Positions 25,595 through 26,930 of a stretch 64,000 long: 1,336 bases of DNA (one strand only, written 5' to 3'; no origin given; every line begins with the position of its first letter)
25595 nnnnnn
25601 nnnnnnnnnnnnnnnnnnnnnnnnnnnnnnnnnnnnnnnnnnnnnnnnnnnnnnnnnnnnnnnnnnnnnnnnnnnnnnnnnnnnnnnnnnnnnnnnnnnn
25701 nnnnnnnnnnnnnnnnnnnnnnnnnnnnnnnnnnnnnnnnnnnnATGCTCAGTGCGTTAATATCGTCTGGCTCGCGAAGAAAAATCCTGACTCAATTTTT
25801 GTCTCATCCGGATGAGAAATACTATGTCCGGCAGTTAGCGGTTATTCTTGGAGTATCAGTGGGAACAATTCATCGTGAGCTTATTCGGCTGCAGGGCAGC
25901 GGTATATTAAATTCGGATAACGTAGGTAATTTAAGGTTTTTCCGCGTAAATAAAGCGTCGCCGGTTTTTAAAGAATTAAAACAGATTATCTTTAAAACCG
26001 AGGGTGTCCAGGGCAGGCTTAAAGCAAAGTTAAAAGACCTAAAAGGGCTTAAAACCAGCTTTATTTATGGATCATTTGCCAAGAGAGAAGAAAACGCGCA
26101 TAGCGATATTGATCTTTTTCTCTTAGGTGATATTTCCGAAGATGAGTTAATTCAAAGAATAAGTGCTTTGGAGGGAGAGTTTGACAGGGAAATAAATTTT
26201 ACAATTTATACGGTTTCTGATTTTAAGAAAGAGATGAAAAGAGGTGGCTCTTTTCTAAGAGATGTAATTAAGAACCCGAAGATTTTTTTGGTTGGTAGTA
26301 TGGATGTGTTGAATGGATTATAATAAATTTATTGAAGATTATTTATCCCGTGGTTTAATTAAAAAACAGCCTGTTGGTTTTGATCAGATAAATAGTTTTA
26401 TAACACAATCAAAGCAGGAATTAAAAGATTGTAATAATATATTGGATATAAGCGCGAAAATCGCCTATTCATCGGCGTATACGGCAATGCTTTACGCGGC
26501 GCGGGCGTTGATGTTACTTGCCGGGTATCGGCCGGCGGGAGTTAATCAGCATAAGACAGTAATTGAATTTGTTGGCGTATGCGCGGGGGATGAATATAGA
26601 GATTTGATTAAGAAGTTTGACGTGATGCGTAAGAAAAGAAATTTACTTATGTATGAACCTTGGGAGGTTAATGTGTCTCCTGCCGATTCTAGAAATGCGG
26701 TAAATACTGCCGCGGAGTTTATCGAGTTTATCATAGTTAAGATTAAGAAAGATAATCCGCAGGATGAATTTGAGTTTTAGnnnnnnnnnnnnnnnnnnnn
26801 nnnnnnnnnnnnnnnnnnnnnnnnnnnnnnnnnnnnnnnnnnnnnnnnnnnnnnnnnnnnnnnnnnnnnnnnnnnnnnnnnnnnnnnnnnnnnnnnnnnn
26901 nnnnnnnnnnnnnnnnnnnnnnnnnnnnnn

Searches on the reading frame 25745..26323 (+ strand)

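Call 5: search_protein_families(library=pfam, proteins=[window:25745-26323:+], max_evalue=0.01)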
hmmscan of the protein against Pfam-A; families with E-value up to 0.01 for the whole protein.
window:25745-26323:+ (192 aa): 4 families
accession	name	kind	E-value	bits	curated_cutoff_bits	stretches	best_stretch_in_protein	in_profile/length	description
PF18765.7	Polbeta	-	4e-08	33.7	26.9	1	92-165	3-81/93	Polymerase beta, Nucleotidyltransferase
PF01909.29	NTP_transf_2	-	3.1e-05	24.7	21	1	92-177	4-88/93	Nucleotidyltransferase domain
PF01022.26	HTH_5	-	0.0006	20.1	22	1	10-57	3-47/47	Bacterial regulatory protein, arsR family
PF08279.18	HTH_11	-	0.0059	16.9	25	0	11-53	2-43/55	HTH domain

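Call 39: search_protein_families(library=ncbifam, proteins=[window:25745-26323:+], max_evalue=0.001)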
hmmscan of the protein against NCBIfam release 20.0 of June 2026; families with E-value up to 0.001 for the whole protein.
window:25745-26323:+ (192 aa): 4 families
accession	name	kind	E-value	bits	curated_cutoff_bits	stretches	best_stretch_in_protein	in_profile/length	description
NF047752.1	MntA_antitoxin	equivalog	5.6e-05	23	60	1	102-151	7-58/106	type VII toxin-antitoxin system MntA family adenylyltransferase antitoxin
NF051895.1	anti_phage_HalB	equivalog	7.7e-05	22.4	190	1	107-179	4-67/211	anti-phage Hailong system nucleotidyltransferase HalB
NF041413.1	ArsR_Rv2640c_fam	equivalog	0.00018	21.8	155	1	8-72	41-105/118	Rv2640c family ArsR-like transcriptional regulator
NF033788.1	HTH_metalloreg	subfamily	0.0002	21.1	55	1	5-71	7-71/77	metalloregulator ArsR/SmtB family transcription factor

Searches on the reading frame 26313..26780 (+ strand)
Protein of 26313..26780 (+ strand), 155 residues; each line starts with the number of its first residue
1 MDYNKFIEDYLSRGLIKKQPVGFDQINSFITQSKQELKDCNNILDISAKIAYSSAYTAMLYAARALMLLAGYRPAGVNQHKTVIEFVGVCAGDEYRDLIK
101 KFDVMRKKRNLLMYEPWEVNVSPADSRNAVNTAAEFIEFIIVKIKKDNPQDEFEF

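Call 5: search_protein_families(library=pfam, proteins=[window:26313-26780:+], max_evalue=0.01)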
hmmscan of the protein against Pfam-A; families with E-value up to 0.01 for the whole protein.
window:26313-26780:+ (155 aa): 1 family
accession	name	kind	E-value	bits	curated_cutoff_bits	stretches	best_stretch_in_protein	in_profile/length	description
PF05168.19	HEPN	-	5e-06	27.1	22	1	49-140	25-114/117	HEPN domain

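Call 24: find_encoding_contigs(protein=window:26313-26780:+, flank=6000, max_places=10)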
Protein window:26313-26780:+ (155 aa): 1 contig read that carries it; 1 place shown.
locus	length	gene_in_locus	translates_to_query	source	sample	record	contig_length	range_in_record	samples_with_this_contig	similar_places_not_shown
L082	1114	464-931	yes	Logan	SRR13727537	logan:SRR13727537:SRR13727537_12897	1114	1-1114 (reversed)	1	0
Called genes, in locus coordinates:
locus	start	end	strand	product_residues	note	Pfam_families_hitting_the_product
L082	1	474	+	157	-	?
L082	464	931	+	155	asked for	PF05168:HEPN (weak)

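Call 39: search_protein_families(library=ncbifam, proteins=[window:26313-26780:+], max_evalue=0.001)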
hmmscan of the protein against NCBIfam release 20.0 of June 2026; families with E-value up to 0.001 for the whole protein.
window:26313-26780:+ (155 aa): 0 families

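Call 59: list_cluster_members(proteins=[window:26313-26780:+, window:27534-27956:+, window:25745-26323:+])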
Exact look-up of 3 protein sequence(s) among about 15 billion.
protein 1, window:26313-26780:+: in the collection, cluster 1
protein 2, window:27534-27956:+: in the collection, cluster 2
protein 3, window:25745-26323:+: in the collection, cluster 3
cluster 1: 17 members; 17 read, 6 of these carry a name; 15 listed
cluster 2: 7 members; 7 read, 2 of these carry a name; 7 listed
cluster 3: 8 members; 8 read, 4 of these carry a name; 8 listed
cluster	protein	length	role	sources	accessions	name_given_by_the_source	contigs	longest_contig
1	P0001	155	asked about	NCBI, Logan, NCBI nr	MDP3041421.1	MAG: HEPN domain-containing protein [Candidatus Omnitrophota bacterium] | HEPN domain-containing protein [Candidatus Omnitrophota bacterium]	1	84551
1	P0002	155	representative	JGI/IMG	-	uncharacterized protein (UPF0332 family)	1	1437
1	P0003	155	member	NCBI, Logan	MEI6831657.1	MAG: HEPN domain-containing protein [Candidatus Omnitrophota bacterium]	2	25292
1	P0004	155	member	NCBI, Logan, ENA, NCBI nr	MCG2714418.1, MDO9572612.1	MAG: HEPN domain-containing protein [Candidatus Omnitrophica bacterium] | HEPN domain-containing protein [Candidatus Omnitrophota bacterium]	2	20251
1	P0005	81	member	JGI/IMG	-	hypothetical protein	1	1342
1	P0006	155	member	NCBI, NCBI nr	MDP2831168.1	MAG: HEPN domain-containing protein [Candidatus Omnitrophota bacterium] | HEPN domain-containing protein [Candidatus Omnitrophota bacterium]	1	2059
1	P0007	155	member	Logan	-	-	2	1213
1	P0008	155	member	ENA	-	-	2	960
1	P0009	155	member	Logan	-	-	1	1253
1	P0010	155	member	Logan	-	-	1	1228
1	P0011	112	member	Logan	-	-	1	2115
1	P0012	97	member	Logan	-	-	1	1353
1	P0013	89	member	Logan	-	-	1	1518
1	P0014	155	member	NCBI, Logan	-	-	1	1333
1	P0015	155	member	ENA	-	-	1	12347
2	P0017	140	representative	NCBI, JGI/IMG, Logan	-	-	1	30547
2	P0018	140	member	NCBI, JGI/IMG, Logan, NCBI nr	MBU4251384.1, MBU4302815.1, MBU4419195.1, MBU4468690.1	MAG: type II toxin-antitoxin system death-on-curing family toxin [Candidatus Omnitrophica ... | type II toxin-antitoxin system death-on-curing family toxin [Candidatus Omnitrophota ...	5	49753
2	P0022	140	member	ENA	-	-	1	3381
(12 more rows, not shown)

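Call 60: find_encoding_contigs(protein=P0004, flank=4000, max_places=4)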
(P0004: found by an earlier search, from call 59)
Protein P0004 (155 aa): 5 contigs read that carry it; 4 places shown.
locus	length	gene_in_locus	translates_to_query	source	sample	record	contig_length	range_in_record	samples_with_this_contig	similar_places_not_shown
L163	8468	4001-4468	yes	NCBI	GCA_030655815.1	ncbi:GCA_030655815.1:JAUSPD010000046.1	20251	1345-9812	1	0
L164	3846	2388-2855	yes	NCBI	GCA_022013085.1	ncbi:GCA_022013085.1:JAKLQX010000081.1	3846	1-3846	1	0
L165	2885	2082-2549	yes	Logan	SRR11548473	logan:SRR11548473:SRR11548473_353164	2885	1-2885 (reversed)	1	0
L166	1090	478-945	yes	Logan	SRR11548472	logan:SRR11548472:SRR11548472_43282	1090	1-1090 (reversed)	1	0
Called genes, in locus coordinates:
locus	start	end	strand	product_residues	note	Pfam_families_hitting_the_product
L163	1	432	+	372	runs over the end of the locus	PF07690:MFS_1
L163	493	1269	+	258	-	PF00106:adh_short, PF08659:KR, PF23441:SDR (weak), PF13561:adh_short_C2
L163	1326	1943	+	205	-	PF03425:CBM_11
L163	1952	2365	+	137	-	-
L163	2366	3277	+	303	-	PF04909:Amidohydro_2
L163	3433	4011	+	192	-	PF01909:NTP_transf_2 (weak), PF18765:Polbeta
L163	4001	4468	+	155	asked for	PF05168:HEPN (faint)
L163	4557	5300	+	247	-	PF01048:PNP_UDP_1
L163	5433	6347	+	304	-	PF01008:IF-2B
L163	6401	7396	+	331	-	PF00596:Aldolase_II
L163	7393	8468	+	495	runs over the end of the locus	PF00171:Aldedh, PF05893:LuxC (weak)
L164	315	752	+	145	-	-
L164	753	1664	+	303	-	PF04909:Amidohydro_2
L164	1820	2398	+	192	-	PF01909:NTP_transf_2 (weak), PF18765:Polbeta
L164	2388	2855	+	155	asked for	PF05168:HEPN (faint)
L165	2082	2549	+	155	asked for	PF05168:HEPN (faint)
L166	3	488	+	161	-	?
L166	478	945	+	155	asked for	PF05168:HEPN (faint)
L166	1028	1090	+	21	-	?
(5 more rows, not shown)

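Call 61: find_encoding_contigs(protein=P0015, flank=4000, max_places=4)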
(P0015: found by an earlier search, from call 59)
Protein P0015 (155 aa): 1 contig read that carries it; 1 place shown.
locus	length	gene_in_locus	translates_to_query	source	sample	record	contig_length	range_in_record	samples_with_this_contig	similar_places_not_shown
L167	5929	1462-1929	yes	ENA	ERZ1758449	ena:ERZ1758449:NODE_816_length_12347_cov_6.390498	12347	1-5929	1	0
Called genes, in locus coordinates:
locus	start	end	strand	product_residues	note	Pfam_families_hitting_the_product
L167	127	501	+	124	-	PF02537:CRCB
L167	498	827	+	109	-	PF02641:DUF190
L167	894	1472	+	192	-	PF01022:HTH_5 (faint), PF01909:NTP_transf_2, PF18765:Polbeta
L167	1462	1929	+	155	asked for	-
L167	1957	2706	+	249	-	PF01048:PNP_UDP_1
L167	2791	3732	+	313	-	PF01008:IF-2B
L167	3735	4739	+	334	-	PF00596:Aldolase_II, PF02036:SCP2 (faint)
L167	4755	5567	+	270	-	PF01791:DeoC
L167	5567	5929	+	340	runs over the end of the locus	PF08240:ADH_N, PF16912:Glu_dehyd_C (weak), PF00107:ADH_zinc_N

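Call 64: find_encoding_contigs(protein=P0017, flank=3000, max_places=4)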
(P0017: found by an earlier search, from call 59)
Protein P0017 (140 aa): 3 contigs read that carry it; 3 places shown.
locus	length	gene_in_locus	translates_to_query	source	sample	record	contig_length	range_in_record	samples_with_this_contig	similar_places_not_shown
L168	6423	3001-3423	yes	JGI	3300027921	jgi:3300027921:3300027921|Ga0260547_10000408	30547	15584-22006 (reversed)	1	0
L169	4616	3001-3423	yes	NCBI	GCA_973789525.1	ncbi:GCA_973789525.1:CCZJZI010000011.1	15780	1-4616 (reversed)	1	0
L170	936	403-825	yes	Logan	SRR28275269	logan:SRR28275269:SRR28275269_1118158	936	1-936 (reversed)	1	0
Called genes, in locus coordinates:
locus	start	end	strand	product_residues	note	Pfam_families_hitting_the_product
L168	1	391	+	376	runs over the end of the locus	PF07690:MFS_1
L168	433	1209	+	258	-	PF00106:adh_short, PF08659:KR, PF23441:SDR (weak), PF13561:adh_short_C2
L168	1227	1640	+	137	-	-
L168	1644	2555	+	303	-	PF04909:Amidohydro_2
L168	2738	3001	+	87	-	PF12728:HTH_17 (weak)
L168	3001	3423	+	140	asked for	PF02661:Fic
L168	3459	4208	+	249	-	PF01048:PNP_UDP_1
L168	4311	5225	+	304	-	PF01008:IF-2B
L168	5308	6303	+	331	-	PF00596:Aldolase_II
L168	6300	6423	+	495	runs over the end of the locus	PF00171:Aldedh, PF05893:LuxC (faint)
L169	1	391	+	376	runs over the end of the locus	PF07690:MFS_1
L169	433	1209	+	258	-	PF00106:adh_short, PF08659:KR, PF23441:SDR (weak), PF13561:adh_short_C2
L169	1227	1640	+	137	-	-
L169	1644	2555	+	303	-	PF04909:Amidohydro_2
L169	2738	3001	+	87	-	PF12728:HTH_17 (weak)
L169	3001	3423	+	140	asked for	PF02661:Fic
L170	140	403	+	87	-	PF12728:HTH_17 (weak)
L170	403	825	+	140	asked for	PF02661:Fic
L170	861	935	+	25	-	?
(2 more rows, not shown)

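Call 65: find_encoding_contigs(protein=P0018, flank=3000, max_places=6)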
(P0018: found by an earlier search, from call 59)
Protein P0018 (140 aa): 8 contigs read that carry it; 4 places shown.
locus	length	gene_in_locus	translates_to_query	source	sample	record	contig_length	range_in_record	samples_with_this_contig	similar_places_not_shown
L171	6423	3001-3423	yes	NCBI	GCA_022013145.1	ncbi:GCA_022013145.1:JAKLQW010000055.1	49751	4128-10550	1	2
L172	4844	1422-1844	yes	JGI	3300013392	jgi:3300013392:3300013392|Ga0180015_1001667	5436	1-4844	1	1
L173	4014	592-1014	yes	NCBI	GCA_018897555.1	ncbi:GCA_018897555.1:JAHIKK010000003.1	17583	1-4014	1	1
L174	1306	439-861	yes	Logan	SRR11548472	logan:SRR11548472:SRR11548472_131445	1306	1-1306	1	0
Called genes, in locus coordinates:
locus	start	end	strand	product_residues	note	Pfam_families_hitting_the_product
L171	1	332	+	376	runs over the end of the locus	PF07690:MFS_1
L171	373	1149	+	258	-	PF00106:adh_short, PF08659:KR, PF23441:SDR (weak), PF13561:adh_short_C2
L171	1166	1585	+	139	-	-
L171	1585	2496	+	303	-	PF04909:Amidohydro_2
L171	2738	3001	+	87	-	PF12728:HTH_17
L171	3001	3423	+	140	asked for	PF02661:Fic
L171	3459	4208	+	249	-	PF01048:PNP_UDP_1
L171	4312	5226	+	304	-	PF01008:IF-2B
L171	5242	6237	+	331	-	PF00596:Aldolase_II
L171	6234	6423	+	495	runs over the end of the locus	PF00171:Aldedh, PF05893:LuxC (weak)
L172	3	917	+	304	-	PF04909:Amidohydro_2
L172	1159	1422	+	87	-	PF12728:HTH_17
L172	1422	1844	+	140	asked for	PF02661:Fic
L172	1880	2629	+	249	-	PF01048:PNP_UDP_1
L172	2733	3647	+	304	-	PF01008:IF-2B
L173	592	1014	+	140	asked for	PF02661:Fic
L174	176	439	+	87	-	PF12728:HTH_17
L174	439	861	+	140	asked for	PF02661:Fic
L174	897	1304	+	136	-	?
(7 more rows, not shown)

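Call 66: find_encoding_contigs(protein=P0022, flank=3000, max_places=4)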
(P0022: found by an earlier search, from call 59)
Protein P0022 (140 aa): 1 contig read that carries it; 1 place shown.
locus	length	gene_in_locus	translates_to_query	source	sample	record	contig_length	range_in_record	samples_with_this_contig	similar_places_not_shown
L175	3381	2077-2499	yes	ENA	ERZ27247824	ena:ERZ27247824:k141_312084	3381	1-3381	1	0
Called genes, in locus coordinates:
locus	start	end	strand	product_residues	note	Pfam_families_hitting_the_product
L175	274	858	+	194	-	-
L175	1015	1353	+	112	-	PF02537:CRCB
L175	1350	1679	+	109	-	PF02641:DUF190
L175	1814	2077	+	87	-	PF12728:HTH_17 (weak)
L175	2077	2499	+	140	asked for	PF02661:Fic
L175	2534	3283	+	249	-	PF01048:PNP_UDP_1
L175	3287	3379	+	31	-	?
